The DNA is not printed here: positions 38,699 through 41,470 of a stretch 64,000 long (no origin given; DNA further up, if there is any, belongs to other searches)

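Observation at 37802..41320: Candidate lipid acylation/remodelling operon: acyl-AMP ligase-ACP-PlsC tri-domain fusion, DUF1295 membrane enzyme, and an unannotated 55-aa protein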

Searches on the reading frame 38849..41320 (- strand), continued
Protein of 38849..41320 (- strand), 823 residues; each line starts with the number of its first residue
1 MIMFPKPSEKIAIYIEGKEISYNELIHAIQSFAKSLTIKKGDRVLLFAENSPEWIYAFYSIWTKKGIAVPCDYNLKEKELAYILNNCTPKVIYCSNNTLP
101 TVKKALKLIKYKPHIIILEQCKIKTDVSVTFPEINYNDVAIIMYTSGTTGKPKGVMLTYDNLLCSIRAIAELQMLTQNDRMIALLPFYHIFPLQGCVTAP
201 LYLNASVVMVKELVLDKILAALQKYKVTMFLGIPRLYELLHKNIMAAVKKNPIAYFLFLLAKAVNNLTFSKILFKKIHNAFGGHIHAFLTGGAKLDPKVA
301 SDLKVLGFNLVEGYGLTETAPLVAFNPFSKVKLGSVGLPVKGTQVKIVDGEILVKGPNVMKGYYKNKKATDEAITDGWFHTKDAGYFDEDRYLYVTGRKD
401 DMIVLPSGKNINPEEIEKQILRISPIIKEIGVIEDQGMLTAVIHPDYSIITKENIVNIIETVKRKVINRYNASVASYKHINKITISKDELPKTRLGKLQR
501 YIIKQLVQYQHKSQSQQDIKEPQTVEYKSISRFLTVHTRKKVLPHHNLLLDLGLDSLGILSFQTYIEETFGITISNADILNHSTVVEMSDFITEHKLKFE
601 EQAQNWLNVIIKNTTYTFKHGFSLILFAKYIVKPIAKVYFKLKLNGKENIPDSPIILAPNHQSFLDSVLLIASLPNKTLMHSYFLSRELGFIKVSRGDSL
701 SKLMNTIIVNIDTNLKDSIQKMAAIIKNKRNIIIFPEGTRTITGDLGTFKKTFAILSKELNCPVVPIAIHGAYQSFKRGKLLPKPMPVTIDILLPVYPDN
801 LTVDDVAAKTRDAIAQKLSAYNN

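Call 8: find_homologous_proteins(query=window:38849-41320:-, max_evalue=1e-10)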
Query window:38849-41320:- (823 aa): 7752 proteins with E <= 1e-10 among 8000 candidates; the best 120 are listed.
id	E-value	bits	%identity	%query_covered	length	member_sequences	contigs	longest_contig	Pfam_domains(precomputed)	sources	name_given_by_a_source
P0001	0.0e+0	1831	100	100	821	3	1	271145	PF00550.32,PF00501.35,PF23562.3,PF01553.27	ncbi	-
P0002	0.0e+0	1678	90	100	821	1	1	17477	PF00550.32,PF00501.35,PF23562.3,PF01553.27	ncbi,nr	ncbi:MAG: AMP-binding protein [Spirochaetes bacterium]|nr:AMP-binding protein [Spirochaetota bacteri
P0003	0.0e+0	1584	85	100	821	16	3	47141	PF00550.32,PF00501.35,PF23562.3,PF01553.27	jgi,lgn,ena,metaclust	metaclust:\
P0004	0.0e+0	1575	85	99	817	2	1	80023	PF00550.32,PF00501.35,PF23562.3,PF01553.27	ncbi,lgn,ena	-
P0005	0.0e+0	1565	84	100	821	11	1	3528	PF00550.32,PF00501.35,PF23562.3,PF01553.27,PF23297.2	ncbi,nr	ncbi:MAG: AMP-binding protein [Spirochaetes bacterium]|nr:AMP-binding protein [Spirochaetota bacteri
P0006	0.0e+0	1088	74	79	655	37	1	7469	PF00550.32,PF00501.35,PF23562.3,PF01553.27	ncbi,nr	ncbi:MAG TPA: AMP-binding protein, partial [Spirochaetota bacterium]|nr:AMP-binding protein [Spiroch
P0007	8.4e-283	959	52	99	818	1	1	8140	PF00550.32,PF00501.35,PF23562.3,PF01553.27,PF23297.2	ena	-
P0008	1.8e-253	862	47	98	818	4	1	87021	PF00550.32,PF00501.35,PF23562.3,PF01553.27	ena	-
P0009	1.0e-251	856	47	99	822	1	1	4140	PF00550.32,PF00501.35,PF23562.3,PF01553.27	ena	-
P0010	1.4e-249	849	48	99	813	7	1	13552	PF00550.32,PF00501.35,PF23562.3,PF13193.13,PF01553.27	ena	-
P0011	1.9e-249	849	47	99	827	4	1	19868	PF00550.32,PF00501.35,PF23562.3,PF01553.27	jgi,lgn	-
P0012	9.9e-248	843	48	99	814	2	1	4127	PF00550.32,PF00501.35,PF23562.3,PF13193.13,PF01553.27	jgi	jgi:long-chain acyl-CoA synthetase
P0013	2.5e-247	842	48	99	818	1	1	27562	PF00550.32,PF00501.35,PF23562.3,PF13193.13,PF01553.27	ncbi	-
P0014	3.2e-247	841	47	99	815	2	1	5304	PF00550.32,PF00501.35,PF23562.3,PF01553.27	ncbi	-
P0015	9.9e-247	840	47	99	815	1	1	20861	PF00550.32,PF00501.35,PF23562.3,PF13193.13,PF01553.27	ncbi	-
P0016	1.5e-245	836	46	99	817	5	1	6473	PF00550.32,PF00501.35,PF23562.3,PF01553.27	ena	-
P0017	6.1e-245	834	46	99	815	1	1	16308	PF00550.32,PF00501.35,PF23562.3,PF01553.27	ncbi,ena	-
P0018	2.9e-244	832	46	99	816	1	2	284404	PF00550.32,PF00501.35,PF23562.3,PF01553.27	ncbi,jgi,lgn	-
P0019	1.0e-243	830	45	99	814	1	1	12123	PF00550.32,PF00501.35,PF23562.3,PF13193.13,PF01553.27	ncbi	-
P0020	5.0e-243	827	45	99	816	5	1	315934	PF00550.32,PF00501.35,PF23562.3,PF01553.27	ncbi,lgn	-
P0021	2.2e-242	825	47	99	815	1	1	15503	PF00550.32,PF00501.35,PF23562.3,PF13193.13,PF01553.27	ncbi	-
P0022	7.0e-242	824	46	98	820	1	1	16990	PF00501.35,PF23562.3,PF01553.27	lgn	-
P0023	8.7e-242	823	46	99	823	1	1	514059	PF00550.32,PF00501.35,PF23562.3,PF01553.27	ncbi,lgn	-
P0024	8.1e-241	820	46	99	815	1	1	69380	PF00550.32,PF00501.35,PF23562.3,PF01553.27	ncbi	-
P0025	3.5e-240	818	44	98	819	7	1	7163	PF00550.32,PF00501.35,PF23562.3,PF01553.27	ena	-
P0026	8.4e-240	817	45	99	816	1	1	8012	PF00550.32,PF00501.35,PF23562.3,PF01553.27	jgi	jgi:long-chain acyl-CoA synthetase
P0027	3.7e-239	815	46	99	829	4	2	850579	PF00501.35,PF23562.3,PF01553.27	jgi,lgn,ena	jgi:long-chain acyl-CoA synthetase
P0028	6.6e-239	814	45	98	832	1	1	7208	PF00550.32,PF00501.35,PF23562.3,PF01553.27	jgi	jgi:long-chain acyl-CoA synthetase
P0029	6.7e-238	810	45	99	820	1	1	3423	PF00550.32,PF00501.35,PF23562.3,PF01553.27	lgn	-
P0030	1.2e-237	810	46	98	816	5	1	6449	PF00501.35,PF23562.3,PF01553.27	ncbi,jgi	-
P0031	1.4e-237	809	45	98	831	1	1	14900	PF00550.32,PF00501.35,PF23562.3,PF01553.27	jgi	jgi:long-chain acyl-CoA synthetase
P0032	2.3e-237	809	46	100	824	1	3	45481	PF00550.32,PF00501.35,PF23562.3,PF01553.27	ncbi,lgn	ncbi:MAG: AMP-binding protein [Ignavibacteriales bacterium]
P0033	3.6e-236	805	45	100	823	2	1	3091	PF00550.32,PF00501.35,PF23562.3,PF01553.27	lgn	-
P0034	1.0e-235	803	47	96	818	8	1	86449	PF00550.32,PF00501.35,PF23562.3,PF01553.27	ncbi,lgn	-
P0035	1.7e-235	803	44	98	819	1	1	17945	PF00550.32,PF00501.35,PF23562.3,PF01553.27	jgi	jgi:long-chain acyl-CoA synthetase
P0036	9.2e-235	800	46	97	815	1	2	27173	PF00550.32,PF00501.35,PF23562.3,PF01553.27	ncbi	ncbi:AMP-binding protein [Persephonella sp.]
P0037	1.0e-234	800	44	98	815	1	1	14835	PF00501.35,PF23562.3,PF01553.27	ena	-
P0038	1.3e-234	800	43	99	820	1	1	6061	PF00550.32,PF00501.35,PF23562.3,PF01553.27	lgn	-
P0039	1.5e-234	799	44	99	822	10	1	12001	PF00550.32,PF00501.35,PF23562.3,PF01553.27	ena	-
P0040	2.5e-234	799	45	99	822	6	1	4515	PF00550.32,PF00501.35,PF23562.3,PF01553.27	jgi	jgi:long-chain acyl-CoA synthetase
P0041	2.5e-234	799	45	98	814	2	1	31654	PF00550.32,PF00501.35,PF23562.3,PF01553.27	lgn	-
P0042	3.9e-234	798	45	99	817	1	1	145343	PF00550.32,PF00501.35,PF23562.3,PF01553.27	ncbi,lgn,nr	ncbi:MAG: AMP-binding protein [Ignavibacteriales bacterium]|nr:AMP-binding protein [Ignavibacteriale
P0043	6.6e-234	797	45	98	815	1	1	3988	PF00550.32,PF00501.35,PF01553.27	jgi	jgi:long-chain acyl-CoA synthetase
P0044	6.8e-234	797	43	99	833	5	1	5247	PF00550.32,PF00501.35,PF23562.3,PF01553.27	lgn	-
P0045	7.6e-234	797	45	99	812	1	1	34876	PF00550.32,PF00501.35,PF23562.3,PF01553.27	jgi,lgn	jgi:long-chain acyl-CoA synthetase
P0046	6.5e-233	794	45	99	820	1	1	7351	PF00550.32,PF00501.35,PF23562.3,PF01553.27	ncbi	-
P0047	1.9e-232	792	43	100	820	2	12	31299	PF00550.32,PF00501.35,PF23562.3,PF01553.27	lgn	-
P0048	4.0e-232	791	44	99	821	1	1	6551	PF00550.32,PF00501.35,PF23562.3,PF01553.27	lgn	-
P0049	4.2e-232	791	45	98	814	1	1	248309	PF00550.32,PF00501.35,PF23562.3,PF01553.27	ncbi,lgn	-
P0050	5.4e-232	791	44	99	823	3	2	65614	PF00550.32,PF00501.35,PF23562.3,PF01553.27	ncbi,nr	ncbi:MAG: AMP-binding protein [Bacteroidota bacterium]|nr:AMP-binding protein [Bacteroidota bacteriu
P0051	7.6e-232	790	45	99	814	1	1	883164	PF00550.32,PF00501.35,PF23562.3,PF01553.27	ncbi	-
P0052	9.2e-232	790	43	99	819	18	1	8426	PF00550.32,PF00501.35,PF23562.3,PF01553.27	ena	-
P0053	1.3e-231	790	43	99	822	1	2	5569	PF00550.32,PF00501.35,PF23562.3,PF01553.27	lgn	-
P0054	1.8e-230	786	47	98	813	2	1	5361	PF00550.32,PF00501.35,PF23562.3,PF01553.27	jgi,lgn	-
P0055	2.6e-230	785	46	97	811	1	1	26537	PF00550.32,PF00501.35,PF23562.3,PF13193.13,PF01553.27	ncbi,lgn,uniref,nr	ncbi:long-chain acyl-CoA synthetase [Persephonella hydrogeniphila]|uniref:Long-chain acyl-CoA synthe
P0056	2.7e-230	785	45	99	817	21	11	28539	PF00550.32,PF00501.35,PF23562.3,PF01553.27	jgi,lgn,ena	-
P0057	4.2e-230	785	43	99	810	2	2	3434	PF00550.32,PF00501.35,PF23562.3,PF13193.13,PF01553.27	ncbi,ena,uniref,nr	ncbi:AMP-binding protein [Persephonella sp.]|uniref:AMP-binding protein n=1 Tax=Persephonella sp. Ta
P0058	4.4e-230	785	45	99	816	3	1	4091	PF00550.32,PF00501.35,PF01553.27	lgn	-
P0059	6.9e-230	784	45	99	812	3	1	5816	PF00550.32,PF00501.35,PF23562.3,PF13193.13,PF01553.27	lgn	-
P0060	8.1e-230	784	45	99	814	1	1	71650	PF00550.32,PF00501.35,PF23562.3,PF01553.27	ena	-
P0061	2.1e-229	782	44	99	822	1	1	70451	PF00550.32,PF00501.35,PF01553.27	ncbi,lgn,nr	ncbi:MAG: AMP-binding protein [Spirochaetes bacterium]|nr:AMP-binding protein [Spirochaetota bacteri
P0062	4.0e-228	778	46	99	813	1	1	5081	PF00550.32,PF00501.35,PF23562.3,PF01553.27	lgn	-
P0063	1.4e-227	776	43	98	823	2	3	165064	PF00550.32,PF00501.35,PF23562.3,PF01553.27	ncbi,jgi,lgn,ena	-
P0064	1.8e-227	776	43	100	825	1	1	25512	PF00550.32,PF00501.35,PF23562.3,PF01553.27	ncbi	-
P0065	1.9e-227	776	45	99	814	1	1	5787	PF00550.32,PF00501.35,PF23562.3,PF01553.27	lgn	-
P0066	8.6e-227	774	43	100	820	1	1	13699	PF00550.32,PF00501.35,PF23562.3,PF01553.27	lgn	-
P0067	9.2e-227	774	45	99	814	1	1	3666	PF00550.32,PF00501.35,PF23562.3,PF01553.27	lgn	-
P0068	9.9e-227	774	45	99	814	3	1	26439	PF00550.32,PF00501.35,PF23562.3,PF01553.27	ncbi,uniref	ncbi:AMP-binding protein [Sulfurihydrogenibium azorense]|uniref:AMP-binding protein n=1 Tax=Sulfurih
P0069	9.9e-227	774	46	99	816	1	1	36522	PF00550.32,PF00501.35,PF23562.3,PF01553.27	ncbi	-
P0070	1.2e-226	773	44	100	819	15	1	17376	PF00550.32,PF00501.35,PF23562.3,PF01553.27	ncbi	ncbi:MAG: AMP-binding protein [Sulfurihydrogenibium sp.]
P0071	1.3e-226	773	44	99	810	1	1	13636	PF00550.32,PF00501.35,PF23562.3,PF01553.27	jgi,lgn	-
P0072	2.4e-226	772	44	99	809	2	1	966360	PF00550.32,PF00501.35,PF23562.3,PF13193.13,PF01553.27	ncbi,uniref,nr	ncbi:AMP-binding protein [Persephonella atlantica]|uniref:AMP-binding protein n=1 Tax=Persephonella 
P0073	2.5e-226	772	45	99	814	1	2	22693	PF00550.32,PF00501.35,PF23562.3,PF01553.27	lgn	-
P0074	2.8e-226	772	45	99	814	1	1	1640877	PF00550.32,PF00501.35,PF23562.3,PF01553.27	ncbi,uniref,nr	ncbi:long-chain-fatty-acid CoA ligase [Sulfurihydrogenibium azorense Az-Fu1]|uniref:Long-chain-fatty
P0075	3.1e-226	772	44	99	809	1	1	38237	PF00550.32,PF00501.35,PF23562.3,PF01553.27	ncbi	-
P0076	3.2e-226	772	45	99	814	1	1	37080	PF00550.32,PF00501.35,PF23562.3,PF01553.27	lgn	-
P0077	3.7e-226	772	45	99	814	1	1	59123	PF00550.32,PF00501.35,PF23562.3,PF01553.27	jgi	jgi:long-chain acyl-CoA synthetase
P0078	7.3e-226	771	44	99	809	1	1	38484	PF00550.32,PF00501.35,PF23562.3,PF01553.27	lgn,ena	-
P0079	8.1e-226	771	43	99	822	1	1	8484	PF00550.32,PF00501.35,PF23562.3,PF01553.27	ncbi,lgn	-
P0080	1.1e-225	770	45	99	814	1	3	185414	PF00550.32,PF00501.35,PF23562.3,PF01553.27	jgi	-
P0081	2.9e-225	769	44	99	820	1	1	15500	PF00550.32,PF00501.35,PF23562.3,PF01553.27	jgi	-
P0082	3.8e-225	768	45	99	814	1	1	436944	PF00550.32,PF00501.35,PF23562.3,PF01553.27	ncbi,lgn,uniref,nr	ncbi:AMP-binding protein [Sulfurihydrogenibium subterraneum]|uniref:AMP-binding protein n=1 Tax=Sulf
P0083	4.0e-225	768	44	99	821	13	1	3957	PF00550.32,PF00501.35,PF23562.3,PF01553.27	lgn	-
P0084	4.6e-225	768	44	99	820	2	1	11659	PF00550.32,PF00501.35,PF23562.3,PF01553.27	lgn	-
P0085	4.6e-225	768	44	99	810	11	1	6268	PF00550.32,PF00501.35,PF23562.3,PF13193.13,PF01553.27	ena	-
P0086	1.0e-224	767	45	99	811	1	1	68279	PF00550.32,PF00501.35,PF23562.3,PF01553.27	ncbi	-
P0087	2.1e-224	766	46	99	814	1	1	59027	PF00550.32,PF00501.35,PF23562.3,PF01553.27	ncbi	-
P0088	1.4e-223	763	44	98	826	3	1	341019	PF00550.32,PF00501.35,PF23562.3,PF01553.27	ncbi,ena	-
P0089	1.9e-223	763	44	99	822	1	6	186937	PF00550.32,PF00501.35,PF23562.3,PF01553.27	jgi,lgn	jgi:long-chain acyl-CoA synthetase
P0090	2.0e-223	763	44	99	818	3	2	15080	PF00550.32,PF00501.35,PF23562.3,PF01553.27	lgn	-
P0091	3.1e-223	762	45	98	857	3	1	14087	PF00550.32,PF00501.35,PF23562.3,PF01553.27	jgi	jgi:long-chain acyl-CoA synthetase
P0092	4.4e-223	761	42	100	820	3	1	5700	PF00501.35,PF23562.3,PF01553.27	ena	-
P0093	4.6e-223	761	45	99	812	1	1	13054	PF00550.32,PF00501.35,PF23562.3,PF01553.27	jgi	jgi:long-chain acyl-CoA synthetase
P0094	8.7e-223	761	44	99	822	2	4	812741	PF00550.32,PF00501.35,PF23562.3,PF13193.13,PF01553.27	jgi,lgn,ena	-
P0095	9.6e-223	760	42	97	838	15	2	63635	PF00550.32,PF00501.35,PF23562.3,PF01553.27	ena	-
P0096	1.2e-222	760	44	99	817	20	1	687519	PF00550.32,PF00501.35,PF23562.3,PF01553.27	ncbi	ncbi:MAG: AMP-binding protein [Spirochaetota bacterium]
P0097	1.9e-222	759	44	99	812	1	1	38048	PF00550.32,PF00501.35,PF23562.3,PF01553.27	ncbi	-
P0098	4.1e-222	758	45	97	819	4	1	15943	PF00550.32,PF00501.35,PF23562.3,PF01553.27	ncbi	-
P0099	4.9e-222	758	43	99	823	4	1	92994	PF00550.32,PF00501.35,PF23562.3,PF01553.27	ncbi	-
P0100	7.9e-222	757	42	99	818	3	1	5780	PF00501.35,PF23562.3,PF01553.27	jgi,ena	-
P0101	1.0e-221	757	44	98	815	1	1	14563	PF00550.32,PF00501.35,PF23562.3,PF13193.13,PF01553.27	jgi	-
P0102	4.1e-221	755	43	99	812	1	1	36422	PF00550.32,PF00501.35,PF23562.3,PF01553.27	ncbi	-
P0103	5.0e-221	755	44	99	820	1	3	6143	PF00550.32,PF00501.35,PF23562.3,PF01553.27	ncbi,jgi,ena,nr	ncbi:MAG TPA: AMP-binding protein [Spirochaetota bacterium]|nr:AMP-binding protein [Spirochaetota ba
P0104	5.8e-221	754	43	98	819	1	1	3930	PF00550.32,PF00501.35,PF23562.3,PF13193.13,PF01553.27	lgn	-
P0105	3.8e-220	752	43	98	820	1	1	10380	PF00550.32,PF00501.35,PF23562.3,PF01553.27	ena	-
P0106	4.0e-220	752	42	99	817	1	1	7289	PF00501.35,PF23562.3,PF01553.27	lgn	-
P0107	6.2e-220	751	42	99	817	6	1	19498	PF00501.35,PF23562.3,PF01553.27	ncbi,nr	ncbi:MAG: AMP-binding protein [bacterium]|nr:AMP-binding protein [bacterium]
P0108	7.8e-220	751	45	98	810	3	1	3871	PF00550.32,PF00501.35,PF23562.3,PF01553.27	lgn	-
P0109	1.4e-219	750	43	97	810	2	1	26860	PF00550.32,PF00501.35,PF23562.3,PF13193.13,PF01553.27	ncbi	ncbi:AMP-binding protein [Persephonella sp.]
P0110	1.6e-219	750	45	99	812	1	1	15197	PF00550.32,PF00501.35,PF23562.3,PF01553.27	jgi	jgi:long-chain acyl-CoA synthetase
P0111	9.4e-219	747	42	98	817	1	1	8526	PF00501.35,PF23562.3,PF01553.27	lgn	-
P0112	1.2e-218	747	43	99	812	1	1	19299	PF00550.32,PF00501.35,PF23562.3,PF01553.27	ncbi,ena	-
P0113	1.5e-218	746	45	99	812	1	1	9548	PF00550.32,PF00501.35,PF23562.3,PF01553.27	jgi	jgi:long-chain acyl-CoA synthetase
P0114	2.0e-218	746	42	99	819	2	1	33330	PF00550.32,PF00501.35,PF23562.3,PF01553.27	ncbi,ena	-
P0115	2.0e-218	746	45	99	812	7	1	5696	PF00550.32,PF00501.35,PF23562.3,PF01553.27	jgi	jgi:long-chain acyl-CoA synthetase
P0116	2.1e-218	746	45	99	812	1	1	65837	PF00550.32,PF00501.35,PF23562.3,PF01553.27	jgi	jgi:long-chain acyl-CoA synthetase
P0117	6.1e-218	744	45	98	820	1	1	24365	PF00550.32,PF00501.35,PF23562.3,PF01553.27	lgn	-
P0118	8.1e-218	744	45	98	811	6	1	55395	PF00550.32,PF00501.35,PF23562.3,PF01553.27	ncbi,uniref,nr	ncbi:long-chain acyl-CoA synthetase [Venenivibrio stagnispumantis]|uniref:Long-chain acyl-CoA synthe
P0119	9.6e-218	744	42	99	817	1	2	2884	PF00501.35,PF23562.3,PF01553.27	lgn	-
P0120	1.4e-217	743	42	99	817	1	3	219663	PF00501.35,PF23562.3,PF01553.27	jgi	jgi:long-chain acyl-CoA synthetase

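Call 9: find_encoding_contigs(protein=P0004, flank=6000, max_places=3)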
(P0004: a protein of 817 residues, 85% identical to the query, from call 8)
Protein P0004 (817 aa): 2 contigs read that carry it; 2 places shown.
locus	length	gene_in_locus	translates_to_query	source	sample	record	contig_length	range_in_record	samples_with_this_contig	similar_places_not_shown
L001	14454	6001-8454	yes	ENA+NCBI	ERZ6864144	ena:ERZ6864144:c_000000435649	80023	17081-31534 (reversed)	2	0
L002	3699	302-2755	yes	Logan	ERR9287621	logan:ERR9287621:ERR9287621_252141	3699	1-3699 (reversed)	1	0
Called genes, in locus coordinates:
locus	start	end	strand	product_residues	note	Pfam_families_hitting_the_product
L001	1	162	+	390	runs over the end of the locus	PF13487:HD_5, PF01966:HD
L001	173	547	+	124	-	PF01042:Ribonuc_L-PSP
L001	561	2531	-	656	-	PF07695:7TMR-DISM_7TM, PF07228:SpoIIE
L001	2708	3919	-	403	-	PF07690:MFS_1, PF13000:Acatn, PF07690:MFS_1 (weak)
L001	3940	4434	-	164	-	-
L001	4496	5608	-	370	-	-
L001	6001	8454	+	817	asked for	PF00501:AMP-binding, PF23562:AMP-binding_C_3 (weak), PF00550:PP-binding (weak), PF01553:Acyltransferase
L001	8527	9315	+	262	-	PF06966:DUF1295, PF02544:Steroid_dh (weak)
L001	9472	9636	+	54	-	-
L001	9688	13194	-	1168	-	PF01855:POR_N, PF17147:PFOR_II, PF01558:POR, PF10371:EKR, PF12838:Fer4_7, PF13183:Fer4_8, PF22338:Pyruv_OxRed_insertion, PF02775:TPP_enzyme_C, +7 more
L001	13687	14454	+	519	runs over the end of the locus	PF00501:AMP-binding, PF13193:AMP-binding_C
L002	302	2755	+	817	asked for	PF00501:AMP-binding, PF23562:AMP-binding_C_3 (weak), PF00550:PP-binding (weak), PF01553:Acyltransferase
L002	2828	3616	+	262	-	PF06966:DUF1295, PF02544:Steroid_dh (weak)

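Call 10: find_encoding_contigs(protein=P0003, flank=6000, max_places=3)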
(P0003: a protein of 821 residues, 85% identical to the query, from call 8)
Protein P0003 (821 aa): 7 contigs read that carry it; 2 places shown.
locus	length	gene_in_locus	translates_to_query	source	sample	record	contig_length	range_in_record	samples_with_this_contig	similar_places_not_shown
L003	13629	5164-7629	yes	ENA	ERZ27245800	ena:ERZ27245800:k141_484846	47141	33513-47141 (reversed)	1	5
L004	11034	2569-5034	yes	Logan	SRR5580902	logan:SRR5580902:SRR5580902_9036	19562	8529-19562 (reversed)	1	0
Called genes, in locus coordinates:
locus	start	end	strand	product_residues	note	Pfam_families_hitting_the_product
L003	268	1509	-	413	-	PF07690:MFS_1, PF13000:Acatn, PF07690:MFS_1 (weak)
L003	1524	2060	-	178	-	-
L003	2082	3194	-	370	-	-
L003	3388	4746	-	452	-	PF02550:AcetylCoA_hydro, PF13336:AcetylCoA_hyd_C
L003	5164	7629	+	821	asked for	PF00501:AMP-binding, PF23562:AMP-binding_C_3 (weak), PF00550:PP-binding, PF01553:Acyltransferase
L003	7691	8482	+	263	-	PF06966:DUF1295, PF02544:Steroid_dh (weak)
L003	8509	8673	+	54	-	-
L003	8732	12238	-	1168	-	PF01855:POR_N, PF17147:PFOR_II, PF01558:POR, PF10371:EKR, PF12838:Fer4_7, PF13183:Fer4_8, PF22338:Pyruv_OxRed_insertion, PF02775:TPP_enzyme_C, +8 more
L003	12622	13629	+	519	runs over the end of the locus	PF00501:AMP-binding, PF13193:AMP-binding_C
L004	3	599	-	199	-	?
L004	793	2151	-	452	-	PF02550:AcetylCoA_hydro, PF13336:AcetylCoA_hyd_C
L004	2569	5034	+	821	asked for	PF00501:AMP-binding, PF23562:AMP-binding_C_3 (weak), PF00550:PP-binding, PF01553:Acyltransferase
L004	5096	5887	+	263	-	PF06966:DUF1295, PF02544:Steroid_dh (weak)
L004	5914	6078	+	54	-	-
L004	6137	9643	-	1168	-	PF01855:POR_N, PF17147:PFOR_II, PF01558:POR, PF10371:EKR, PF12838:Fer4_7, PF13183:Fer4_8, PF22338:Pyruv_OxRed_insertion, PF02775:TPP_enzyme_C, +8 more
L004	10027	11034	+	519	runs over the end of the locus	PF00501:AMP-binding, PF13193:AMP-binding_C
